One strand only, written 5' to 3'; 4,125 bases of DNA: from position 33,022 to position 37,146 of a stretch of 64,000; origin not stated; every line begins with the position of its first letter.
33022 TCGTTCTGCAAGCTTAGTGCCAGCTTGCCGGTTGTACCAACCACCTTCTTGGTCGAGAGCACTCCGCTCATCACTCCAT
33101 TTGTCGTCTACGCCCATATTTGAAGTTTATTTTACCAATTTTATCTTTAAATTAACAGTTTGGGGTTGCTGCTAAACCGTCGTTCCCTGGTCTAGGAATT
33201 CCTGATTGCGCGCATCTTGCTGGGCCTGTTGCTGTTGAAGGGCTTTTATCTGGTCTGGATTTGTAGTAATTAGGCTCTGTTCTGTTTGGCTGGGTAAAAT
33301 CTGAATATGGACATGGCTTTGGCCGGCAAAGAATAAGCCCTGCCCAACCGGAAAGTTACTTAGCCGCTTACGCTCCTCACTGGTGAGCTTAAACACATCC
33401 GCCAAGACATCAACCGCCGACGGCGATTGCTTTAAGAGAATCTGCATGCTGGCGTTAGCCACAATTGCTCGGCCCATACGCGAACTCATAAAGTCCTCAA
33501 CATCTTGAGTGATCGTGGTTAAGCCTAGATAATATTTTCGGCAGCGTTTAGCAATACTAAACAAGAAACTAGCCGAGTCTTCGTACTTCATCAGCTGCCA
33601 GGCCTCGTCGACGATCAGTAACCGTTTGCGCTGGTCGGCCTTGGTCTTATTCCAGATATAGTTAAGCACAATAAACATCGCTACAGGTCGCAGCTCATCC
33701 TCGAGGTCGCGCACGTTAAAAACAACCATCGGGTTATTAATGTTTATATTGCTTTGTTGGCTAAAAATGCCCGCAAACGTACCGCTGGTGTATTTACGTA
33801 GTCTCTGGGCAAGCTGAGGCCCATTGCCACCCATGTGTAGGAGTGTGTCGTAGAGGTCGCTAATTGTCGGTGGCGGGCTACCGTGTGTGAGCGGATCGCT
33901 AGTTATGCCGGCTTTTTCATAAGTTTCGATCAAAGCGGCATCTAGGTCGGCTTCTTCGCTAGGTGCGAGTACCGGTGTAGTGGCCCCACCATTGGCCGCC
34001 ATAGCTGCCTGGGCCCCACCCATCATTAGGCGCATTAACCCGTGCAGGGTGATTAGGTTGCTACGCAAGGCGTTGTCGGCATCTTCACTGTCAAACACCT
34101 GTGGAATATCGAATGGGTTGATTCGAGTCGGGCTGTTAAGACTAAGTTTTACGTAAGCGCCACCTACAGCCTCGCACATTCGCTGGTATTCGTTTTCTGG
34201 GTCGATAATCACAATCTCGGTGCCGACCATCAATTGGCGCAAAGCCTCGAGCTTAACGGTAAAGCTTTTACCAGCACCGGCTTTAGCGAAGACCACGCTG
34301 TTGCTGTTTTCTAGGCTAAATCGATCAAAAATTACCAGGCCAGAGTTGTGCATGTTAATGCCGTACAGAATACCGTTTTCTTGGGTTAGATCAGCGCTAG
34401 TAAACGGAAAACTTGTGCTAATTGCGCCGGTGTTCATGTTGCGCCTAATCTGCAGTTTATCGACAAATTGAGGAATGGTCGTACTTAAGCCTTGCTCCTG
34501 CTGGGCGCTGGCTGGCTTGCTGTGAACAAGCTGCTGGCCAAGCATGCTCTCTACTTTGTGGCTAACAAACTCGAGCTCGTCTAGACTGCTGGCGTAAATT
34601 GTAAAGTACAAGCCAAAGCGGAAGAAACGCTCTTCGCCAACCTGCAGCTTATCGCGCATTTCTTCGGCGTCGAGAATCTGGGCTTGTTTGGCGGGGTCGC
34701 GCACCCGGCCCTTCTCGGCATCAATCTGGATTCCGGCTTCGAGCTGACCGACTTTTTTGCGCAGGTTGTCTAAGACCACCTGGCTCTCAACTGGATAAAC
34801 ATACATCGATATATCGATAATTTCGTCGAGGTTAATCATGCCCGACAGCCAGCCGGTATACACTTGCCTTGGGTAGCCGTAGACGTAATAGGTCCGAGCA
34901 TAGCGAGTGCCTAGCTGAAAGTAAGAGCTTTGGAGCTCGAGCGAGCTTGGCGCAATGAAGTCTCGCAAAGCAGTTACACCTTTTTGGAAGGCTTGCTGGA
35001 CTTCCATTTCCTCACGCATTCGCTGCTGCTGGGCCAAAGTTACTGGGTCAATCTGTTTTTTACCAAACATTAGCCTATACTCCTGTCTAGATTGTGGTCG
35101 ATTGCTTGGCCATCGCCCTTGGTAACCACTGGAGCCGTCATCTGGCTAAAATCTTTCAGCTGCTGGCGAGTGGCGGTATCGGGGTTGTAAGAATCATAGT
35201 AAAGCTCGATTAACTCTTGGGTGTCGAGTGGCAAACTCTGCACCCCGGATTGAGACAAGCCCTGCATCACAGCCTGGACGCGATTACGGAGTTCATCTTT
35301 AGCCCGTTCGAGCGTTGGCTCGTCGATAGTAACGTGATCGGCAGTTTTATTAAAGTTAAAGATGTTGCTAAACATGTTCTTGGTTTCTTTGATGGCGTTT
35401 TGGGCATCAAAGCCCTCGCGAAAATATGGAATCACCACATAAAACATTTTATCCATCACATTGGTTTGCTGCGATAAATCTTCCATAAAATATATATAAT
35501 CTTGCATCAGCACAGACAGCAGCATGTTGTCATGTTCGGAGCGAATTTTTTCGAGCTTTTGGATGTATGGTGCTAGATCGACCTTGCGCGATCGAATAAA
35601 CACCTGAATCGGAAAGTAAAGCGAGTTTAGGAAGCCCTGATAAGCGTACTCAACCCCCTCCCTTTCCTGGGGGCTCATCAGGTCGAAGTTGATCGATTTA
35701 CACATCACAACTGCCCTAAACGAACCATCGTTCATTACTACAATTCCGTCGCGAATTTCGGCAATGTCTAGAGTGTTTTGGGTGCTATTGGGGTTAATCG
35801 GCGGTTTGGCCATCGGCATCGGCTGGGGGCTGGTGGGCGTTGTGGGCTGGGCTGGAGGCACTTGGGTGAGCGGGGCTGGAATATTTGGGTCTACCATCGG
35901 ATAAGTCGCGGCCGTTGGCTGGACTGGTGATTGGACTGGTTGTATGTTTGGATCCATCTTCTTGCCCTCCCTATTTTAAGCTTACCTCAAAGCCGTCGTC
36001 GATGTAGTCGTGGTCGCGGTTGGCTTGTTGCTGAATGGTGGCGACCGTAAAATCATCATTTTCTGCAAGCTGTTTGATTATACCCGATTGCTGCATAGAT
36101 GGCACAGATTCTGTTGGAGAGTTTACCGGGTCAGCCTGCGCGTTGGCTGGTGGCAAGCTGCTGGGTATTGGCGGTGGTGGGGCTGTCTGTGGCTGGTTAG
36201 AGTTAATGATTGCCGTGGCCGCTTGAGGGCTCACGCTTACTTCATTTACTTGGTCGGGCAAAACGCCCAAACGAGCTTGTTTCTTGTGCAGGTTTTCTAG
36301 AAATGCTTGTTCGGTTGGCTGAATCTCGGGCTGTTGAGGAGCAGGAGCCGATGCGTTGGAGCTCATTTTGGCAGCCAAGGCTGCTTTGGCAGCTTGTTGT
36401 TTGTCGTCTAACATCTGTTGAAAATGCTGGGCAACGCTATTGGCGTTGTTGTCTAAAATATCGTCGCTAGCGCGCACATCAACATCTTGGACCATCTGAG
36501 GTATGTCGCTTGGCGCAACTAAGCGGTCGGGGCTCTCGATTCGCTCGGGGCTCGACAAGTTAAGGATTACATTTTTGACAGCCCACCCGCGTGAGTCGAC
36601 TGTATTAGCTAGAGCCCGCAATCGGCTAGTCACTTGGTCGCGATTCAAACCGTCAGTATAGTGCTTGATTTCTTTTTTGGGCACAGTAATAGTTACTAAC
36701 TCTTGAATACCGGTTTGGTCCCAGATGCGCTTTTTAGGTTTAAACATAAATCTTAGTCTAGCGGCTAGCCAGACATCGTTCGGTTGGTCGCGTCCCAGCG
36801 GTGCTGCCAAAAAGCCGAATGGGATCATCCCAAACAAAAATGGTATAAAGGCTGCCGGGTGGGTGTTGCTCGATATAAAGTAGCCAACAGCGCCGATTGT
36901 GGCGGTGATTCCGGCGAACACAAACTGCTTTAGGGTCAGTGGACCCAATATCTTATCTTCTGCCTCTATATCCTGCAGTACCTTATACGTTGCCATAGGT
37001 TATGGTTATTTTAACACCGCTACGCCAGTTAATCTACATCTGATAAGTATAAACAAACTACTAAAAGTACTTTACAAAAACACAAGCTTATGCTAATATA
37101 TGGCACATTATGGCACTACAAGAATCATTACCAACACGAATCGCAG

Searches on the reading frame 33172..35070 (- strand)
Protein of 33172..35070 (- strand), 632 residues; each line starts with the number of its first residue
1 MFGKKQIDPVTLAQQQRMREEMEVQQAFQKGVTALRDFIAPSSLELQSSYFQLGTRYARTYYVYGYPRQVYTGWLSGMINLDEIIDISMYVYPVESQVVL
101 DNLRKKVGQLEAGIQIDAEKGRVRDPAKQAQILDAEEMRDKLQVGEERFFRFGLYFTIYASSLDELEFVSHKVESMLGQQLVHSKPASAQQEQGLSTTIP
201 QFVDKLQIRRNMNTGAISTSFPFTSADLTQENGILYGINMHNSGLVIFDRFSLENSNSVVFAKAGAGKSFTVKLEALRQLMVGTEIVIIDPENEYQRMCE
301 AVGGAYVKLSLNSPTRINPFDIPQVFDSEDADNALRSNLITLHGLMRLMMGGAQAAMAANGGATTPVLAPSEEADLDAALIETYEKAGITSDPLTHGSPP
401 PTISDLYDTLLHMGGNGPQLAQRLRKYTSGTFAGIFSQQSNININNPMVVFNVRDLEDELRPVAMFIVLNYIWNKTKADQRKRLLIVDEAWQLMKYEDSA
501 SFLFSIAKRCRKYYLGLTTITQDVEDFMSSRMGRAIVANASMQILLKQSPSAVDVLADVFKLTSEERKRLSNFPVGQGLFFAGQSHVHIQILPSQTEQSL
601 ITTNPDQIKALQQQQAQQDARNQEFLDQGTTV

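Call 63: search_protein_families(library=pfam, proteins=[window:33172-35070:-], max_evalue=0.0001)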
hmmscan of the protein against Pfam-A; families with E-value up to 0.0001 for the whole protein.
window:33172-35070:- (632 aa): 3 families
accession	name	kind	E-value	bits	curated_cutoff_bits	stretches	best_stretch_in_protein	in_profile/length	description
PF19044.6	P-loop_TraG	-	7.2e-30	104.4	25.8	2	427-568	192-340/413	TraG P-loop domain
PF12846.13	AAA_10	-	2.4e-11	43.7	27.5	1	254-302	20-68/362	AAA-like domain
PF01935.23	DUF87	-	2.2e-07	31.7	23.2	1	260-322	28-92/220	Helicase HerA, central domain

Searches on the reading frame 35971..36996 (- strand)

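Call 63: search_protein_families(library=pfam, proteins=[window:35971-36996:-], max_evalue=0.0001)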
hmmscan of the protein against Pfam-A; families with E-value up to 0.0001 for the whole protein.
window:35971-36996:- (341 aa): 1 family
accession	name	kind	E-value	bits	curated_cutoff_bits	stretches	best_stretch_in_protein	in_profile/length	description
PF12666.12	PrgI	-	4.8e-13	49.9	27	1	5-91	1-90/91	PrgI family protein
